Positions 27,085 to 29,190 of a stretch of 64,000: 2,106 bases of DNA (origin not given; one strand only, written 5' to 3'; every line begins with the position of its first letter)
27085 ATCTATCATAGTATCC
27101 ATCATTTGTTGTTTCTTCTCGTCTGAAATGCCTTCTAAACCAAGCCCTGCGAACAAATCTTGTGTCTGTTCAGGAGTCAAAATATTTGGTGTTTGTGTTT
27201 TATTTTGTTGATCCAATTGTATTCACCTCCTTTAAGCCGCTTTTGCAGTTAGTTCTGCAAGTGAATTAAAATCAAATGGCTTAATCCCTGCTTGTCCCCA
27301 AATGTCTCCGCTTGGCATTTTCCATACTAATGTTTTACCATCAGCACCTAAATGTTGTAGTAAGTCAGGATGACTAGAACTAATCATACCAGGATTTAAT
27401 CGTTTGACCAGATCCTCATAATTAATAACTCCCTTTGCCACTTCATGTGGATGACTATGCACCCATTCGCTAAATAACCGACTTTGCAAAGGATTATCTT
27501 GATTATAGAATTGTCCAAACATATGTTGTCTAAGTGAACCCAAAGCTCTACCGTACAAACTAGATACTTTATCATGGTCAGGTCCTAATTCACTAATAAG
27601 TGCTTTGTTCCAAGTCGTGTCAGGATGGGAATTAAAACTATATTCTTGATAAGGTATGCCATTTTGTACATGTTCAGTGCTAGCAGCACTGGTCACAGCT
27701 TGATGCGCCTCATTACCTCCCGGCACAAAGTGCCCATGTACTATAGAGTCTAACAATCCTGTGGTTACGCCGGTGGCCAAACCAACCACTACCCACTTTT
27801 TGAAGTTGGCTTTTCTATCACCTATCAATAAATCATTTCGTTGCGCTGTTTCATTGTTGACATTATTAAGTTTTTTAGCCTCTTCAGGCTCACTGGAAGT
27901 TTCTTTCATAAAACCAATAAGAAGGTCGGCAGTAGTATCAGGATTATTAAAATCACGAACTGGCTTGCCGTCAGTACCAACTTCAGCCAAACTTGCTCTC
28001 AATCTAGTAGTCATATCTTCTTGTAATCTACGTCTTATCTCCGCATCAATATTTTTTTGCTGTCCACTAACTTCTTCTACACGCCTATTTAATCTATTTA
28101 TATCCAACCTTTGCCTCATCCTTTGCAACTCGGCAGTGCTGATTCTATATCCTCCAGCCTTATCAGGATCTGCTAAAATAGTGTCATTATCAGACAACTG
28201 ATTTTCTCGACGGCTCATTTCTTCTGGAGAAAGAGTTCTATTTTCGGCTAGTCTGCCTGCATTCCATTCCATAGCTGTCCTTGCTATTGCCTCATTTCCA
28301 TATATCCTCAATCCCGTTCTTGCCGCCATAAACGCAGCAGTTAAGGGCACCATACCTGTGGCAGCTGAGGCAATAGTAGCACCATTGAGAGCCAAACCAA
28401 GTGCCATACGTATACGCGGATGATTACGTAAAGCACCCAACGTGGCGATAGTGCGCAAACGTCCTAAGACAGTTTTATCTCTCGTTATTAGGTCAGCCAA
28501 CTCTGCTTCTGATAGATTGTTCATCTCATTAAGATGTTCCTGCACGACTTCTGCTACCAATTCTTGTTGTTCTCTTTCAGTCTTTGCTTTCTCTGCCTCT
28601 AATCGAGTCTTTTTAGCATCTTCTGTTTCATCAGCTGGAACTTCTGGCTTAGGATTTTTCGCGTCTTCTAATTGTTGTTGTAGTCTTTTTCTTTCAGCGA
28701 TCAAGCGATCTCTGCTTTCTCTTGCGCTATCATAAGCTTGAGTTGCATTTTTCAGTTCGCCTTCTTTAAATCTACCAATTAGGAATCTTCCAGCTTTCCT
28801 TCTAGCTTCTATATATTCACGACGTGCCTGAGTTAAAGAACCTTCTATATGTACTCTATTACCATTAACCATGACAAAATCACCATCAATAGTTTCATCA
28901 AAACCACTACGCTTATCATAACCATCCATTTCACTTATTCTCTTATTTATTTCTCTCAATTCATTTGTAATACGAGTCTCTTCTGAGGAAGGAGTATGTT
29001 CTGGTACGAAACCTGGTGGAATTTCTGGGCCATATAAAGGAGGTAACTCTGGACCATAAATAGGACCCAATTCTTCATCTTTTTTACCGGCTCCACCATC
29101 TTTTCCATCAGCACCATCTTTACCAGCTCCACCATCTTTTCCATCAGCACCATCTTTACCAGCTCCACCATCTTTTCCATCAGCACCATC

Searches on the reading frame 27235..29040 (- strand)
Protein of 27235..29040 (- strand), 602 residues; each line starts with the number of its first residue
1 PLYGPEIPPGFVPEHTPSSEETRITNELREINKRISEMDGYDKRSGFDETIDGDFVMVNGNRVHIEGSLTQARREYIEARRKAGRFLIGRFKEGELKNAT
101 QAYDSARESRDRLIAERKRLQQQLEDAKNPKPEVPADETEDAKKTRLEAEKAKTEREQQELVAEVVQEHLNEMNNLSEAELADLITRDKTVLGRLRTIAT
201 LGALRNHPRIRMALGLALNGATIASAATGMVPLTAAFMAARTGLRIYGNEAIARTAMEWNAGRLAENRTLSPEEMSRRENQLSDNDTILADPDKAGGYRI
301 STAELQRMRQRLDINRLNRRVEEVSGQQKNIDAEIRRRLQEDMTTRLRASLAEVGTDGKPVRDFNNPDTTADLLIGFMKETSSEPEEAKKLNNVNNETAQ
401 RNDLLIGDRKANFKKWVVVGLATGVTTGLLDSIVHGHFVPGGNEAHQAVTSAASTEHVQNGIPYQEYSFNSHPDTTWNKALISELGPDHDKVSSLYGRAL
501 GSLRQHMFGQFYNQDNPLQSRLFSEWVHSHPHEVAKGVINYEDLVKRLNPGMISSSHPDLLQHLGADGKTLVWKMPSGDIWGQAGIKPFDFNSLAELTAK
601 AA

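Call 9: find_homologous_proteins(query=window:27235-29040:-, max_evalue=0.001)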
Query window:27235-29040:- (602 aa): 1 proteins with E <= 0.001 among 8000 candidates.
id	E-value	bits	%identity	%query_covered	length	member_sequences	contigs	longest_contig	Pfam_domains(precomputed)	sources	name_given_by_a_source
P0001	0.0e+0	1346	100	100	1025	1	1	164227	-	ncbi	-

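Call 11: find_encoding_contigs(protein=P0001, flank=10000, max_places=6)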
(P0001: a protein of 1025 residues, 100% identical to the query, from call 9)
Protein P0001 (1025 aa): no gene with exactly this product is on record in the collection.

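Call 17: search_solved_structures(query=window:27235-29040:-, max_evalue=10)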
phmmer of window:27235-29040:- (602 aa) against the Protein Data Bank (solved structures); distinct sequences matched with E-value up to 10: 2.
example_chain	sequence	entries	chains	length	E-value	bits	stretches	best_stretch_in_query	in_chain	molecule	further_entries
7cj0_D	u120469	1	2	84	0.14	14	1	101-166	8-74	DnaJ homolog subfamily C member 9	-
7ciz_D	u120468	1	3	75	0.88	11.3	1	106-166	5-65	DnaJ homolog subfamily C member 9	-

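Call 25: search_protein_representatives(protein=window:27235-29040:-)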
Query: 602 residues. Proteins with E-value up to 0.001 (for the whole library): 5; up to 1e-10: 2; up to 1e-30: 1. The best 5 are listed.
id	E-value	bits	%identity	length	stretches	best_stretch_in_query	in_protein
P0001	0.0e+00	1345.8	100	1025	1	1-602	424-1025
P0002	1.2e-21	93.4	45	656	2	143-271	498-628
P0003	1.7e-08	50.0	40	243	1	398-564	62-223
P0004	8.6e-07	44.4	33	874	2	162-285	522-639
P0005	3.9e-05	39.0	36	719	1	122-273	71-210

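Call 32: search_protein_families(library=pfam, proteins=[P0002, P0003, P0004, P0005], max_evalue=0.01)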
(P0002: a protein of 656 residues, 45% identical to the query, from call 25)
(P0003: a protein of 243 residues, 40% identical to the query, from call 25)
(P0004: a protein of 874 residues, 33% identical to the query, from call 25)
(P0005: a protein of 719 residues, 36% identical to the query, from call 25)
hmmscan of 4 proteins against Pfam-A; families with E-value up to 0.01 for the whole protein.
P0002 (656 aa): 3 families
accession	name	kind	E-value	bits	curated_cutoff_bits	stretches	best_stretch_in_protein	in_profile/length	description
PF13672.11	PP2C_2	-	5e-08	33.2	24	1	143-364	12-182/209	Protein phosphatase 2C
PF00481.26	PP2C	-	0.0003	21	20.3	0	334-386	189-246/255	Protein phosphatase 2C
PF07228.17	SpoIIE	-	0.0015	19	25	1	328-409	105-190/192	Stage II sporulation protein E (SpoIIE)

P0003 (243 aa): 1 family
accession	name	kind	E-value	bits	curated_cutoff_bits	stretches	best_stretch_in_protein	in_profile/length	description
PF01963.22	TraB_PrgY_gumN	-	0.0053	17.1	26.8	1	10-81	161-225/263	TraB/PrgY/gumN family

P0004 (874 aa): 0 families

P0005 (719 aa): 0 families

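Call 40: find_encoding_contigs(protein=P0004, flank=8000, max_places=4)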
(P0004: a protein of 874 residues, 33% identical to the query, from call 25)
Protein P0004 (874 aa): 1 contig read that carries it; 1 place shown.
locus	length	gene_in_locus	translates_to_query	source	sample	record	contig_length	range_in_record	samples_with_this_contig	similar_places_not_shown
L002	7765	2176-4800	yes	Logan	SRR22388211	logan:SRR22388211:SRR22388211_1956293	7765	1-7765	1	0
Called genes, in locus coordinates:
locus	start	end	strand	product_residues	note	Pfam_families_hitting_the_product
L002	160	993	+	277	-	PF01522:Polysacc_deac_1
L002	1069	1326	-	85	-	PF00076:RRM_1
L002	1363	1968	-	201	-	-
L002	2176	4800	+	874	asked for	-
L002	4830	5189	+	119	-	PF18908:DUF5663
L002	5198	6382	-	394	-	PF00041:fn3 (weak)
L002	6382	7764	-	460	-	?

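Call 41: find_encoding_contigs(protein=P0005, flank=8000, max_places=4)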
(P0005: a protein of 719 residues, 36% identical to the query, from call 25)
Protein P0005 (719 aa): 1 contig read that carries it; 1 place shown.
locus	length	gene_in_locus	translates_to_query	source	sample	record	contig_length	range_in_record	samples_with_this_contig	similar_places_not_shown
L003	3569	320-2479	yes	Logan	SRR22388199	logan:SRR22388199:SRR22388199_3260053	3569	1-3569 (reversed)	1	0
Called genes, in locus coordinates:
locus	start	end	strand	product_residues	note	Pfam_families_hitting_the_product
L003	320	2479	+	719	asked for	-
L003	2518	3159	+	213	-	PF18908:DUF5663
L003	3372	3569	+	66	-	?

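Call 42: find_encoding_contigs(protein=P0003, flank=8000, max_places=4)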
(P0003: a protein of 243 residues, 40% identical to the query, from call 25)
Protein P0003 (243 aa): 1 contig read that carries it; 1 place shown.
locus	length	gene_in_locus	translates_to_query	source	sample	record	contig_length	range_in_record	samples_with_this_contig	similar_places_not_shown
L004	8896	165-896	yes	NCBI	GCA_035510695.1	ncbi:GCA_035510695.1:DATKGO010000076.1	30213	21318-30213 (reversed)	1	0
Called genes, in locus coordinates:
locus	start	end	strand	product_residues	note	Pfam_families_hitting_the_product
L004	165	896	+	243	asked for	-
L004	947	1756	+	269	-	PF13399:LytR_C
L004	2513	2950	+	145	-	PF01641:SelR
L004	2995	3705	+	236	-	PF13482:RNase_H_2, PF10108:DNA_pol_B_exo2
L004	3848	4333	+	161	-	PF00293:NUDIX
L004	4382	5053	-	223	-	PF01797:Y1_Tnp (weak)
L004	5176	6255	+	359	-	-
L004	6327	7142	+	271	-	PF00005:ABC_tran, PF13304:AAA_21 (weak)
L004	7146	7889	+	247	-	PF01061:ABC2_membrane, PF12698:ABC2_membrane_3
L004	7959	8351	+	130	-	-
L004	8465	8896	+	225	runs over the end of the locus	PF00072:Response_reg, PF00486:Trans_reg_C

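Call 50: predict_structure(alignment_id=A1)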
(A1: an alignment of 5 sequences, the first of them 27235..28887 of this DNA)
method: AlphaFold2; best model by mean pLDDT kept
length: 551 residues; sequences in the alignment: 5
mean_pLDDT: 44.7   pTM: 0.25
mean pLDDT of the five models: 44.7, 43.9, 43.1, 42.2, 41.1
residues with pLDDT >= 90: 0; 70-90: 16; 50-70: 149; < 50: 386
segments of 3 or more residues with pLDDT < 50: 6-10, 36-41, 114-119, 121-261, 263-278, 298-300, 302-443, 495-551
pLDDT, mean of each block of 10 residues (from residue 1): 47 61 61 51 56 65 68 62 69 75 57 49 46 45 42 42 46 40 38 36 30 29 43 38 34 44 42 44 55 50 42 37 30 35 40 39 37 33 29 27 27 29 39 41 49 61 60 63 56 47 40 34 31 34 36 37
secondary structure, 60 per line:
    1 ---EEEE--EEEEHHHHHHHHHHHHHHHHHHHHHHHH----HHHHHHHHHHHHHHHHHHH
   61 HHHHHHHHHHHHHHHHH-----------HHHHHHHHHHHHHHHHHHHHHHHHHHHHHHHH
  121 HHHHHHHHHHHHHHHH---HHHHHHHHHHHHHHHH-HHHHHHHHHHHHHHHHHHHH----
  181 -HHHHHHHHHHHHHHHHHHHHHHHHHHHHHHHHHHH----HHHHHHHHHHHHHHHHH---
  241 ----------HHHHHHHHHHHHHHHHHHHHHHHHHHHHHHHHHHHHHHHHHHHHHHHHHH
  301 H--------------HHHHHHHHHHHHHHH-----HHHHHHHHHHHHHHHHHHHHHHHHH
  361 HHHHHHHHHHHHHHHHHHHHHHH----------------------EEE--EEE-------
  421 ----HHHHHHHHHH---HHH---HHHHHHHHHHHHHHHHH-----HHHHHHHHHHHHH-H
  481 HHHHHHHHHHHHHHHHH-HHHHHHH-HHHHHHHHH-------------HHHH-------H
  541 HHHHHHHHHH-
elements in order: E4-7 E10-13 H14-37 H42-77 H89-136 H140-155 H157-176 H182-216 H221-237 H251-301 H316-330 H336-383 E406-408 E411-413 H425-434 H444-460 H466-478 H480-497 H499-505 H507-515 H529-532 H540-550

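Call 62: search_dna_similar(query=window:27235-28887:-, collection=phages, mode=protein, max_evalue=0.01)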
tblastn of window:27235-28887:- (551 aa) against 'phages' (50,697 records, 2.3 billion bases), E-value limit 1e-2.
No match.

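Call 85: search_protein_families(library=pfam, proteins=[L002:4830-5186:+, L003:2518-3156:+, L004:947-1753:+, L002:1366-1968:-], max_evalue=0.01)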
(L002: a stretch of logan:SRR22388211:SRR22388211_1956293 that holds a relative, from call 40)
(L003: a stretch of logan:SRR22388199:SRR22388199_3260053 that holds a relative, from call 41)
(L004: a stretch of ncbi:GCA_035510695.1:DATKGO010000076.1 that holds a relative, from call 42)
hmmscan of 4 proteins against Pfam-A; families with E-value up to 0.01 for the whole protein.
L002:4830-5186:+ (119 aa): 1 family
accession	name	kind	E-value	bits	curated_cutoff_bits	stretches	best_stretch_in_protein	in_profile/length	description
PF18908.5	DUF5663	-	0.00055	20.9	23.7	1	32-106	10-83/84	Protein of unknown function (DUF5663)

L003:2518-3156:+ (213 aa): 0 families

L004:947-1753:+ (269 aa): 1 family
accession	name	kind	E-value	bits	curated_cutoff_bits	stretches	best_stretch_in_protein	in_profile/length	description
PF13399.11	LytR_C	-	8e-12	46.4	22.2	1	177-266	2-84/86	LytR cell envelope-related transcriptional attenuator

L002:1366-1968:- (201 aa): 0 families

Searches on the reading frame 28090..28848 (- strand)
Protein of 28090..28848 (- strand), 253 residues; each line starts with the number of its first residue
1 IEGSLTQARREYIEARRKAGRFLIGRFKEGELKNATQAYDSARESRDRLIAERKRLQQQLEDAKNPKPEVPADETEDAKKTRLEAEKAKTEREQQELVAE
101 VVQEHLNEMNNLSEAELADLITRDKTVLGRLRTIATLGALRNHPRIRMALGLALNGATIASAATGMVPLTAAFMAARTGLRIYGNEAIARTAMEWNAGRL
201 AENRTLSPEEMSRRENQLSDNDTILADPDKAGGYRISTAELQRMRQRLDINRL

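Call 31: find_homologous_proteins(query=A2, max_evalue=0.01)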
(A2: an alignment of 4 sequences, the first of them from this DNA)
Query A2 (4 sequences): 8000 candidates shared short words with the query, none scored E <= 0.01.

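Call 33: find_related_loci(query=A2, collection=genome_contigs, flank=10000)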
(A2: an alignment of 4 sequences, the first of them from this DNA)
Query A2 (253 aa) in genome_contigs; peptide patterns used: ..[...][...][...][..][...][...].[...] (x = any residue, [..] = any of these).
77 stretches matched a pattern; 1 encode a relative of the query (tblastn E <= 1e-3); 1 distinct loci.
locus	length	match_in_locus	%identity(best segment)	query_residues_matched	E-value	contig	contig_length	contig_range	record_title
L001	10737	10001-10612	35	7-251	3e-34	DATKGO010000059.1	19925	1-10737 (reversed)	MAG TPA_asm: Patescibacteria group bacterium isolate SMAG_U14553 k141_10173, whole genome shotgun sequence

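Call 52: search_solved_structures(query=A2, max_evalue=10)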
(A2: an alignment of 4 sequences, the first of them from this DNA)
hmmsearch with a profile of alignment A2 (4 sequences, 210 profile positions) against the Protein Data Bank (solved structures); distinct sequences matched with E-value up to 10: 2.
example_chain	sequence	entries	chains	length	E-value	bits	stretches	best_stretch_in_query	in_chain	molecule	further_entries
3gde_A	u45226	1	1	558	0.26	14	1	60-114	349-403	DNA ligase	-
4o6o_A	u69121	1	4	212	1.1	12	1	79-119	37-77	Recombination protein RecR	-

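Call 73: search_protein_families(library=pfam, alignment_id=A2, max_evalue=10)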
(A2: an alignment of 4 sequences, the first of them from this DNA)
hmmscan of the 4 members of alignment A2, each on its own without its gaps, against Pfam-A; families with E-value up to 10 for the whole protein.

A. member 1, seq(253 aa): 6 families
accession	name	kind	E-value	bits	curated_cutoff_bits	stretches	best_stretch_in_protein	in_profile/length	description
PF00831.28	Ribosomal_L29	-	0.059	13.8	24.5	1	107-147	1-41/57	Ribosomal L29 protein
PF08647.16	BRE1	-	0.085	13.4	27.9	2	30-61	38-69/95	BRE1 E3 ubiquitin ligase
PF12867.12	DinB_2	-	0.2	12.5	24.8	1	33-81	60-109/128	DinB superfamily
PF22770.2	POP1_C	-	0.32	11.6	24.3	1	47-130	46-116/174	POP1 C-terminal domain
PF15091.11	DUF4554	-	0.35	10.3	27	1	43-100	337-395/458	Domain of unknown function (DUF4554)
PF04644.17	Motilin_ghrelin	-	6.1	7.3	23.2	0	240-247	8-15/28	Motilin/ghrelin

B. families by the number of members that match (of 4 scanned): 8 families
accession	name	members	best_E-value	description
PF12710.13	HAD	1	0.053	haloacid dehalogenase-like hydrolase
PF00831.28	Ribosomal_L29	1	0.059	Ribosomal L29 protein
PF08647.16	BRE1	1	0.085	BRE1 E3 ubiquitin ligase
PF24243.1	Phage_tail_C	1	0.097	Phage tail tip domain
PF12867.12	DinB_2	1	0.2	DinB superfamily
PF22770.2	POP1_C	1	0.32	POP1 C-terminal domain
PF15091.11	DUF4554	1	0.35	Domain of unknown function (DUF4554)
PF04644.17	Motilin_ghrelin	1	6.1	Motilin/ghrelin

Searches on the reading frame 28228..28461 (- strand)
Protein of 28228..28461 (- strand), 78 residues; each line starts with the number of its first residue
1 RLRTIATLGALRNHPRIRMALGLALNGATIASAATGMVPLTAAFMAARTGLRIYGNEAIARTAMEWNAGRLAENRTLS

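Call 36: find_related_loci(query=A3, collection=viral_contigs, flank=8000)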
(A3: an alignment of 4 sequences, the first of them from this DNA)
Query A3 (78 aa) in viral_contigs; peptide patterns used: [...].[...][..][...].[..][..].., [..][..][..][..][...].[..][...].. (x = any residue, [..] = any of these).
48 stretches matched a pattern, but none encodes a relative of the query by tblastn (E <= 1e-3).

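Call 37: find_related_loci(query=A3, collection=metagenome_contigs, flank=10000)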
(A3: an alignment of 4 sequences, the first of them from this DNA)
Query A3 (78 aa) in metagenome_contigs; peptide patterns used: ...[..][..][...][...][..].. (x = any residue, [..] = any of these).
126 stretches matched a pattern, but none encodes a relative of the query by tblastn (E <= 1e-3).
